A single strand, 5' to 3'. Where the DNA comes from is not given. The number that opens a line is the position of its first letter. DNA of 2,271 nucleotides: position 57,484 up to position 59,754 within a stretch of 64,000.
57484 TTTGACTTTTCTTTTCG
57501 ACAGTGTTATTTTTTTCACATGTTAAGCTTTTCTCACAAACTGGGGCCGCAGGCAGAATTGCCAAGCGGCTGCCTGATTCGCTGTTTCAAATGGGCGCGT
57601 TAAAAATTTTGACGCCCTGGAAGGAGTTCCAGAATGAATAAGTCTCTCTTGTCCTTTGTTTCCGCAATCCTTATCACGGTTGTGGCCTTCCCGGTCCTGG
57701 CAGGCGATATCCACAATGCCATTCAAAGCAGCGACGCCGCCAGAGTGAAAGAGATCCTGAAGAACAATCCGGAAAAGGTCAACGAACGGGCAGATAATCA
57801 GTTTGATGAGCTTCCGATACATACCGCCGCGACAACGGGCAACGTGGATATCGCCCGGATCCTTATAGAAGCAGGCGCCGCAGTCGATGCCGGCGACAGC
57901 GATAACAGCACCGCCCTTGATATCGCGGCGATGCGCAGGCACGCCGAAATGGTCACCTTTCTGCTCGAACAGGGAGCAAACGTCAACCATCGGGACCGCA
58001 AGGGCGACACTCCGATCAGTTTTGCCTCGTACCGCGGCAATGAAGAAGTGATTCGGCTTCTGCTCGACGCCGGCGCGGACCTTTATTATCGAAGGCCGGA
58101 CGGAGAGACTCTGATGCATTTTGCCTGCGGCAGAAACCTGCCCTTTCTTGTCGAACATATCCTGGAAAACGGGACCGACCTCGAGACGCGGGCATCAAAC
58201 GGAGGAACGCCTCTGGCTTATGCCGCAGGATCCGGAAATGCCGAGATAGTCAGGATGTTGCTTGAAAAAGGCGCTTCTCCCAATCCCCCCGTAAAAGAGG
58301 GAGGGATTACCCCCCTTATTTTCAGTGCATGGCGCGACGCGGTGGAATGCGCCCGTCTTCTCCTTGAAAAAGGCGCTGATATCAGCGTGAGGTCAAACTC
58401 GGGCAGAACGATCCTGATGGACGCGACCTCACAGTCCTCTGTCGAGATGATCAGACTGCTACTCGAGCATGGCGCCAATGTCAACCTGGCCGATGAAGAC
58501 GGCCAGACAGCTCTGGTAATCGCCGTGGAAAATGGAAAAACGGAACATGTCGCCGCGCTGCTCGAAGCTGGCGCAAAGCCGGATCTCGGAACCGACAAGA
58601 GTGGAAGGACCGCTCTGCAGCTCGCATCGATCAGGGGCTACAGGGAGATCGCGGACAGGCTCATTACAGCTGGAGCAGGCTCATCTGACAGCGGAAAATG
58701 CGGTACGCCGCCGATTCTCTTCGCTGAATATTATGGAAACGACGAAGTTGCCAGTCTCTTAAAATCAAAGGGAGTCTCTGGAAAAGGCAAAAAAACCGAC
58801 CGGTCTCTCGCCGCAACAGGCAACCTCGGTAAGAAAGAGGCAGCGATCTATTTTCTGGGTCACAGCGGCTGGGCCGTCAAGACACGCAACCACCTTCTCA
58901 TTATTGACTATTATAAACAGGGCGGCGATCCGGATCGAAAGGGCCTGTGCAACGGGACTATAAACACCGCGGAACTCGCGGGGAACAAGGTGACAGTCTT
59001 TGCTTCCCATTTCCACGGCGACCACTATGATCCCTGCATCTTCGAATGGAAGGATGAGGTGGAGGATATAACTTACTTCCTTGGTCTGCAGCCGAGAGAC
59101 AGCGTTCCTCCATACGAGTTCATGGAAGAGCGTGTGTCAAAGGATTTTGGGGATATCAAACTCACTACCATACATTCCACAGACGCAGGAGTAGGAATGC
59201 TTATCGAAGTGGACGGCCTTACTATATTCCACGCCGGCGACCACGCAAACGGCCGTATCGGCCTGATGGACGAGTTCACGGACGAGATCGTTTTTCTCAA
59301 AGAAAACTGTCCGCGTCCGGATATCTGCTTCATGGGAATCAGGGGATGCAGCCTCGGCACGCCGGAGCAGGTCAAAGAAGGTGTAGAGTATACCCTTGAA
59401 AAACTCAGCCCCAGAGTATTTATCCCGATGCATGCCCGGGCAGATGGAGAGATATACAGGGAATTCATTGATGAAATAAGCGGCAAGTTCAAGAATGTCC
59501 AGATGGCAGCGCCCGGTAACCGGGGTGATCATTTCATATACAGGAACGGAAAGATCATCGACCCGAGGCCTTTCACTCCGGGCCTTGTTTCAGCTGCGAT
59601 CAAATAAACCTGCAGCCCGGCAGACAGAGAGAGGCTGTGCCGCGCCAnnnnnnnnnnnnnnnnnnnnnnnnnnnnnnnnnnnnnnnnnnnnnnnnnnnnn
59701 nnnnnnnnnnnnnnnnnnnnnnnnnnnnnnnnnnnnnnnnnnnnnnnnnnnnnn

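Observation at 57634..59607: Secreted ankyrin-repeat array fused to a metallo-beta-lactamase-fold hydrolase domain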

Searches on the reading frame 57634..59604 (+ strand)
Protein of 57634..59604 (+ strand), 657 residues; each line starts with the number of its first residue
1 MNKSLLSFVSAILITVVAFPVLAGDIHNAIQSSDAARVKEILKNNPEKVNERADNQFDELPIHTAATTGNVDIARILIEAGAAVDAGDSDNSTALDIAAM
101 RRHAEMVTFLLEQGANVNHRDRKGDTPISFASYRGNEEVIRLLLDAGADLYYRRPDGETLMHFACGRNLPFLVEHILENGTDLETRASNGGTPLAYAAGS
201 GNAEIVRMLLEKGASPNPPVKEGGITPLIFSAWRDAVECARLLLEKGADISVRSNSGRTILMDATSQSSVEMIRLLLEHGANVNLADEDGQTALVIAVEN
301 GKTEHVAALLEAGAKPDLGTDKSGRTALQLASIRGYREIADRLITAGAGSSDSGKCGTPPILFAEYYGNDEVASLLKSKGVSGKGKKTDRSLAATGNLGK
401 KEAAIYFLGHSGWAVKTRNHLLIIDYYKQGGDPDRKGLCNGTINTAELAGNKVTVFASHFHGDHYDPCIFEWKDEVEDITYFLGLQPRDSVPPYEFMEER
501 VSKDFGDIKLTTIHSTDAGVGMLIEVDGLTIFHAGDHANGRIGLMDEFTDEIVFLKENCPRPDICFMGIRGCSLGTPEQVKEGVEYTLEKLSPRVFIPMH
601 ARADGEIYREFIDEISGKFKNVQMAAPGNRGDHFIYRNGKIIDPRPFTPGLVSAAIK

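Call 3: search_protein_families(library=pfam, proteins=[window:57634-59604:+], max_evalue=1)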
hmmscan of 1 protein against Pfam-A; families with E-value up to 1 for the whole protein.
window:57634-59604:+ (657 aa): 10 families
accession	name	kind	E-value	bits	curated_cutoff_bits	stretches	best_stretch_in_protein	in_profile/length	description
PF12796.13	Ank_2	-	2.6e-62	207.8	27.3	5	161-253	1-89/90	Ankyrin repeats (3 copies)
PF00023.36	Ank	-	7.4e-59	192.8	21.1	8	91-122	2-33/33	Ankyrin repeat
PF13637.12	Ank_4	-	5.9e-52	172.9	22.7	9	95-144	1-50/50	Ankyrin repeats (many copies)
PF13857.12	Ank_5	-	2.4e-43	146.1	27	6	110-164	1-56/56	Ankyrin repeats (many copies)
PF13606.12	Ank_3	-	1.6e-41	135.3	22.3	7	189-217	1-29/30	Ankyrin repeat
PF24521.3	Ank_KRIT1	-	4.7e-14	52.8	80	2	149-247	11-108/149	KRIT1 ankyrin-repeats domain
PF23745.1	ANK_LRRK2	-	2.1e-09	37.8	27.5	2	238-311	45-114/130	LRRK2 ANK repeat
PF13483.12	Lactamase_B_3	-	7.4e-06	26.5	24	1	405-600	2-160/160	Beta-lactamase superfamily domain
PF06128.16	Shigella_OspC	-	0.034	14.3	25.6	0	253-283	258-288/292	Shigella flexneri OspC protein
PF22132.1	TilS-like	-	0.091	12.7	30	0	269-287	35-53/66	TilS-like substrate binding domain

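Call 4: search_protein_families(library=ncbifam, proteins=[window:57634-59604:+], max_evalue=1)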
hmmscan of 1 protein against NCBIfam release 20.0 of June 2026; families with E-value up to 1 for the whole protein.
window:57634-59604:+ (657 aa): 15 families
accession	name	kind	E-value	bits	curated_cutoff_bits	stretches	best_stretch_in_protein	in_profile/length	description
NF043029.1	T4SS_AnkY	equivalog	3.5e-40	138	600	5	50-135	450-535/543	Dot/Icm T4SS effector AnkY/LegA9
NF041931.2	MzaA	equivalog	1.9e-35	122.9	800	6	253-312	31-89/726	MZA anti-phage system associated sigma-70 family RNA polymerase sigma factor MzaA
NF043023.1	T4SS_AnkH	equivalog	2.7e-31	108.8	600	4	221-320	29-128/467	Dot/Icm T4SS effector AnkH/LegA3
NF043022.1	T4SS_AnkG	equivalog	1.2e-25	90.2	500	2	29-166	303-445/455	Dot/Icm T4SS effector AnkG/AnkZ/LegA7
TIGR00870.1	trp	subfamily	5.1e-21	74.4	498.75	4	123-217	130-205/747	transient-receptor-potential calcium channel protein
NF043028.1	T4SS_AnkX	equivalog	1.5e-20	73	1400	2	172-298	563-693/938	Dot/Icm T4SS effector AnkN/AnkX/LegA8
NF043021.1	T4SS_AnkF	equivalog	4.9e-16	58.2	1000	4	261-326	589-655/917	Dot/Icm T4SS effector AnkF/LegA14/Ceg31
NF043024.1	T4SS_AnkI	equivalog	7.1e-13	48.1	550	3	72-134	221-287/439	Dot/Icm T4SS effector AnkI/LegAS4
NF043019.1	T4SS_AnkC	equivalog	1.6e-09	37.1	450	3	27-113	132-223/459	Dot/Icm T4SS effector AnkC/LegA12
NF038106.1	gamma_NF038106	equivalog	2.2e-06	27.8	50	0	103-138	48-84/93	PA4642 family protein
NF043027.1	T4SS_AnkQ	equivalog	0.00023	20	700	1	107-164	347-404/496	Dot/Icm T4SS effector AnkQ/LegA10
NF001911.0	PRK00685.1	equivalog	0.00024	20.7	144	2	405-466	3-55/228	metal-dependent hydrolase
NF043020.1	T4SS_AnkD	equivalog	0.076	11.9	500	0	284-317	75-108/426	Dot/Icm T4SS effector AnkD/LegA15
NF041257.1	GntH_guanitoxin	equivalog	0.12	11.3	333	0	582-622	246-286/374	guanitoxin biosynthesis MBL fold metallo-hydrolase GntH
NF043025.1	T4SS_AnkJ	equivalog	0.23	11.1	300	1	26-117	22-115/247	Dot/Icm T4SS effector AnkJ/LegA11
